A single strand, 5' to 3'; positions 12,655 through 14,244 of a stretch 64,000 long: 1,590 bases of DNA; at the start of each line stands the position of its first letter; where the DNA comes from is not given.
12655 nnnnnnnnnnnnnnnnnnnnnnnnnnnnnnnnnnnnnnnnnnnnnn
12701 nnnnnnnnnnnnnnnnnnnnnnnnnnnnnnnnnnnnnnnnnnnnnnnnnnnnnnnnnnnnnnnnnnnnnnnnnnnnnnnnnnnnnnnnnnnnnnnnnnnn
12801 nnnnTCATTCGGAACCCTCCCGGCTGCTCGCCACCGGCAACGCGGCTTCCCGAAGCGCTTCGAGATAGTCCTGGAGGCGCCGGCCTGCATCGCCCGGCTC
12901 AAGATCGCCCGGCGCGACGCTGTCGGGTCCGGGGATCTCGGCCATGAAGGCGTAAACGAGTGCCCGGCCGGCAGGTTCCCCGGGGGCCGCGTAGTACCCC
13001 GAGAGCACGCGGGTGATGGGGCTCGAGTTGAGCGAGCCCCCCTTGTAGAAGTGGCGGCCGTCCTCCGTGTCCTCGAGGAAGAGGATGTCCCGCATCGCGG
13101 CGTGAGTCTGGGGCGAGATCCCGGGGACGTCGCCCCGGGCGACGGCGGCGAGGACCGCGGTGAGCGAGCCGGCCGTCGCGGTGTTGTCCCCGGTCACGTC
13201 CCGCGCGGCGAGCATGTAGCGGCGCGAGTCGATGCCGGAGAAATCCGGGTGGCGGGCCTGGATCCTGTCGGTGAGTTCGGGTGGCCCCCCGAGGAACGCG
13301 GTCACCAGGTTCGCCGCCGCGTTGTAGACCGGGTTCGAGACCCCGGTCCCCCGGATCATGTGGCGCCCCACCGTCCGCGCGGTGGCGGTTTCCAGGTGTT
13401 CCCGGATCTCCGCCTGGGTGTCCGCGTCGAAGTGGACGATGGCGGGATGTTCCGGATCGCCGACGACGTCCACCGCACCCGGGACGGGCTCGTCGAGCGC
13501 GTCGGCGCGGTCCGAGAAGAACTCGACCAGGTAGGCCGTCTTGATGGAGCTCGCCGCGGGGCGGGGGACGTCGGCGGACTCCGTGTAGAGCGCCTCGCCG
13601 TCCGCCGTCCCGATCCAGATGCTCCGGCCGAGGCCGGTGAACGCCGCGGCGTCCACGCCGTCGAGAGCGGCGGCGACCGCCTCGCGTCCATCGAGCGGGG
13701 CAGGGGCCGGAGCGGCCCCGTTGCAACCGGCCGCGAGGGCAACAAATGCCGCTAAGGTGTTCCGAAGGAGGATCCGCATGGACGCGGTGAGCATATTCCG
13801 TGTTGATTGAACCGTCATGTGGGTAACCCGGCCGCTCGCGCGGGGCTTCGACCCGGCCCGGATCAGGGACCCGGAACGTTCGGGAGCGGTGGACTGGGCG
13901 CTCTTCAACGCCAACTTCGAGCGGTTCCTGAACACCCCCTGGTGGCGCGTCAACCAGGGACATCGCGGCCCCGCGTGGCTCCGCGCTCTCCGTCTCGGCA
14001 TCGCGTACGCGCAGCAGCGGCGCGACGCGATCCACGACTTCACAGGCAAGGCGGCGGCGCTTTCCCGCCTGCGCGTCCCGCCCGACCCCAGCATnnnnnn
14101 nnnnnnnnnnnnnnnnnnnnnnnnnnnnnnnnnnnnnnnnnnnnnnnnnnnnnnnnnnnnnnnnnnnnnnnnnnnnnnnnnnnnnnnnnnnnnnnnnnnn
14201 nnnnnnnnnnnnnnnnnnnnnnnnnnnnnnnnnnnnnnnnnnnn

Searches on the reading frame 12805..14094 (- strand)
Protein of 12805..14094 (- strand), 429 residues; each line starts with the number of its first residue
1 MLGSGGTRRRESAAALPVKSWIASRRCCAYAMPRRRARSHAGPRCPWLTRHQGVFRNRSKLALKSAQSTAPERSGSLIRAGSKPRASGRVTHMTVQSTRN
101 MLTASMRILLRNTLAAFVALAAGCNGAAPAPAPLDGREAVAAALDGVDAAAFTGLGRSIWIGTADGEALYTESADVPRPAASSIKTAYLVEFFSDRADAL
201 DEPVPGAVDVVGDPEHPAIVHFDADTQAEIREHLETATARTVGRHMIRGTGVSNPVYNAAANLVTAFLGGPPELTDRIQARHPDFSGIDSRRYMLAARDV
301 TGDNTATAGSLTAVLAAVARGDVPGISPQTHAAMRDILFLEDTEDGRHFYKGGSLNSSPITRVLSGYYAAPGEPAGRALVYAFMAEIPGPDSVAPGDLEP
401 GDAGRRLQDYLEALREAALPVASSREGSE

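Call 9: search_protein_families(library=pfam, proteins=[window:12805-14094:-], max_evalue=0.01)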
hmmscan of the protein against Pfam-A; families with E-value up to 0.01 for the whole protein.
window:12805-14094:- (429 aa): 1 family
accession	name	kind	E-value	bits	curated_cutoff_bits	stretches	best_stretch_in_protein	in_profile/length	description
PF13354.11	Beta-lactamase2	-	1e-06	28.7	22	1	173-344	16-170/214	Beta-lactamase enzyme family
